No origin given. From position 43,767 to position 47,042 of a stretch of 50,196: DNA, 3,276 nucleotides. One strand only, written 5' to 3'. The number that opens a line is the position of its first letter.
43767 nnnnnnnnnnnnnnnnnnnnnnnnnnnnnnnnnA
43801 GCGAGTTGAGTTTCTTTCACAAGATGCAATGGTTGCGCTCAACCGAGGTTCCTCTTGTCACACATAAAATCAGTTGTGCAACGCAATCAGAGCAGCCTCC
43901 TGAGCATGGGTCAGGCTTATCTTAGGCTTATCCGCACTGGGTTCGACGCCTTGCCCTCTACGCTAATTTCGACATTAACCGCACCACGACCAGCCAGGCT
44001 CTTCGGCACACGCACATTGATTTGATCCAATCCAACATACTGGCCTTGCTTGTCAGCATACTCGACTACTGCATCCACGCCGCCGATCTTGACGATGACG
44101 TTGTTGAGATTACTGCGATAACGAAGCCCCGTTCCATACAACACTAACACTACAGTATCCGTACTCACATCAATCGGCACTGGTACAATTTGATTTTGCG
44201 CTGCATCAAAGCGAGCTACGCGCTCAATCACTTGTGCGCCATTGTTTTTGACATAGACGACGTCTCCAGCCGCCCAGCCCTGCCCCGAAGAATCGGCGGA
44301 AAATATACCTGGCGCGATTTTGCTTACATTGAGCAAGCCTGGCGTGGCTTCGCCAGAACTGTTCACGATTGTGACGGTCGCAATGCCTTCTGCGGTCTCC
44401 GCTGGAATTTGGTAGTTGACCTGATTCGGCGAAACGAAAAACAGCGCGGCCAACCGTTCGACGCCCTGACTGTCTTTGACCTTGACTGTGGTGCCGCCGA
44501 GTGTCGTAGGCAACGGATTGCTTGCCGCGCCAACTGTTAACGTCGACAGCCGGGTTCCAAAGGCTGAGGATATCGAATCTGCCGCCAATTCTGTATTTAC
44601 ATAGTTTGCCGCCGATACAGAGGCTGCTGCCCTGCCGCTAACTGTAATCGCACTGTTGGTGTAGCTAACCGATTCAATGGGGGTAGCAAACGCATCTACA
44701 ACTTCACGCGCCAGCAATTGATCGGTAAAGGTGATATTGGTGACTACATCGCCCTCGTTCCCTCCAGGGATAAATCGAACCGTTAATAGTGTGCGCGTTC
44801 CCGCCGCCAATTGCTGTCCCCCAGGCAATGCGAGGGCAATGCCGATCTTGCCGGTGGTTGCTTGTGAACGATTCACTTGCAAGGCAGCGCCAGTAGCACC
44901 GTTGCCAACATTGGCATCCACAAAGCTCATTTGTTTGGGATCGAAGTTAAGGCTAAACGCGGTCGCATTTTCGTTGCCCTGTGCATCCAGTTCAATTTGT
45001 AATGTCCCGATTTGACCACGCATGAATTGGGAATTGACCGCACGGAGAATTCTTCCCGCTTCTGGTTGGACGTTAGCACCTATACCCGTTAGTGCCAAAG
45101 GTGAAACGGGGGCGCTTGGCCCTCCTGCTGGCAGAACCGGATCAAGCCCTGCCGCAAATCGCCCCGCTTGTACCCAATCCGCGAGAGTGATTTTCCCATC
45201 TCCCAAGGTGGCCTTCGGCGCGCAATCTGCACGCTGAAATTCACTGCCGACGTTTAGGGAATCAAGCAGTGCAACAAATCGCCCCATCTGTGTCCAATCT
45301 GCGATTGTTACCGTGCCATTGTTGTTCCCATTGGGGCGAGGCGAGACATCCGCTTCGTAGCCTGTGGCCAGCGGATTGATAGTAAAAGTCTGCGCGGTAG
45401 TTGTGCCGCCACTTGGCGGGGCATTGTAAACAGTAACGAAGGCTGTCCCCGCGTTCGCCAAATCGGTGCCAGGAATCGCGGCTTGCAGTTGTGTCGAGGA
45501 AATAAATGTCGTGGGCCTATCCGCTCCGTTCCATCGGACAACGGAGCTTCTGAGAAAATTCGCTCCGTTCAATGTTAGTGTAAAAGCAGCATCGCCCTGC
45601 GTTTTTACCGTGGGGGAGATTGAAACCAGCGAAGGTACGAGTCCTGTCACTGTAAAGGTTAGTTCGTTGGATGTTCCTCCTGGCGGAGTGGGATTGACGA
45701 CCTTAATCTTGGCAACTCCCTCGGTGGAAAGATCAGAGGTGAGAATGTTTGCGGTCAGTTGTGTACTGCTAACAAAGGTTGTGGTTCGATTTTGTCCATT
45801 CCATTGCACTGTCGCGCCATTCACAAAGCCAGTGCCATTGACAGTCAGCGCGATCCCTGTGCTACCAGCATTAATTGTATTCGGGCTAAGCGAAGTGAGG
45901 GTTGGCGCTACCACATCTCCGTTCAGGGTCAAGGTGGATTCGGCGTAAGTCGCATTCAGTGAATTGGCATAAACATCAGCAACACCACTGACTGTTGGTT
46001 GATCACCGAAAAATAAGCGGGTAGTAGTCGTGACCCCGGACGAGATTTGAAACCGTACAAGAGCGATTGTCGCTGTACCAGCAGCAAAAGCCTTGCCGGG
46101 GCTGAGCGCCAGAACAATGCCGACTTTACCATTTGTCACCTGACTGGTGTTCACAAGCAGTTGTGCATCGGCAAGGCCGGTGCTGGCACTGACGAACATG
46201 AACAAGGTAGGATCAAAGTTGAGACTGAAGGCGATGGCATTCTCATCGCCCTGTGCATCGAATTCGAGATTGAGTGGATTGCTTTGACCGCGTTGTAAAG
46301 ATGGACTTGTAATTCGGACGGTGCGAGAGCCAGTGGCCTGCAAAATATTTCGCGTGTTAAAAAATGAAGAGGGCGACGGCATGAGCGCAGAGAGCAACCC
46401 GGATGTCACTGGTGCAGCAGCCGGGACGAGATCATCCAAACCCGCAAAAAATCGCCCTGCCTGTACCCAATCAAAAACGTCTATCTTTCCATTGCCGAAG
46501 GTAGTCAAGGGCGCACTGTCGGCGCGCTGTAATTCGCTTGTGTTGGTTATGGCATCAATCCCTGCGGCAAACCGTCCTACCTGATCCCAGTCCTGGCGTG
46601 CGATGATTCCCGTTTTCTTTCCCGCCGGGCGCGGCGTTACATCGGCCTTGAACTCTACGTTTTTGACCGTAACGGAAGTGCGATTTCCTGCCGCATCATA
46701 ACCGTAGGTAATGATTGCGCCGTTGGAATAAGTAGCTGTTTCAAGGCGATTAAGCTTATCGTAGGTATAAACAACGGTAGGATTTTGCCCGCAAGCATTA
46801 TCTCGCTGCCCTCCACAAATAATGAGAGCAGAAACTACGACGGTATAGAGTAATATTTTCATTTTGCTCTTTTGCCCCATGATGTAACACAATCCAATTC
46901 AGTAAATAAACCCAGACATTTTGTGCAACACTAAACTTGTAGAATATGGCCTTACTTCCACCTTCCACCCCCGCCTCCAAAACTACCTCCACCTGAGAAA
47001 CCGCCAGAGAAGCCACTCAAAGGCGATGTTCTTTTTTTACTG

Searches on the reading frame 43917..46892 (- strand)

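Call 73: search_protein_families(library=pfam, proteins=[window:43917-46892:-], max_evalue=0.00001)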
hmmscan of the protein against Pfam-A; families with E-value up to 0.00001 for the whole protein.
window:43917-46892:- (991 aa): 2 families
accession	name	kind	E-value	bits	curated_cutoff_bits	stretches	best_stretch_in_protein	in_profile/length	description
PF05593.20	RHS_repeat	-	1.2e-06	29.2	22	1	44-75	1-32/38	RHS Repeat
PF00963.24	Cohesin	-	5.2e-06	27.1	24.1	0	219-300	32-119/139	Cohesin domain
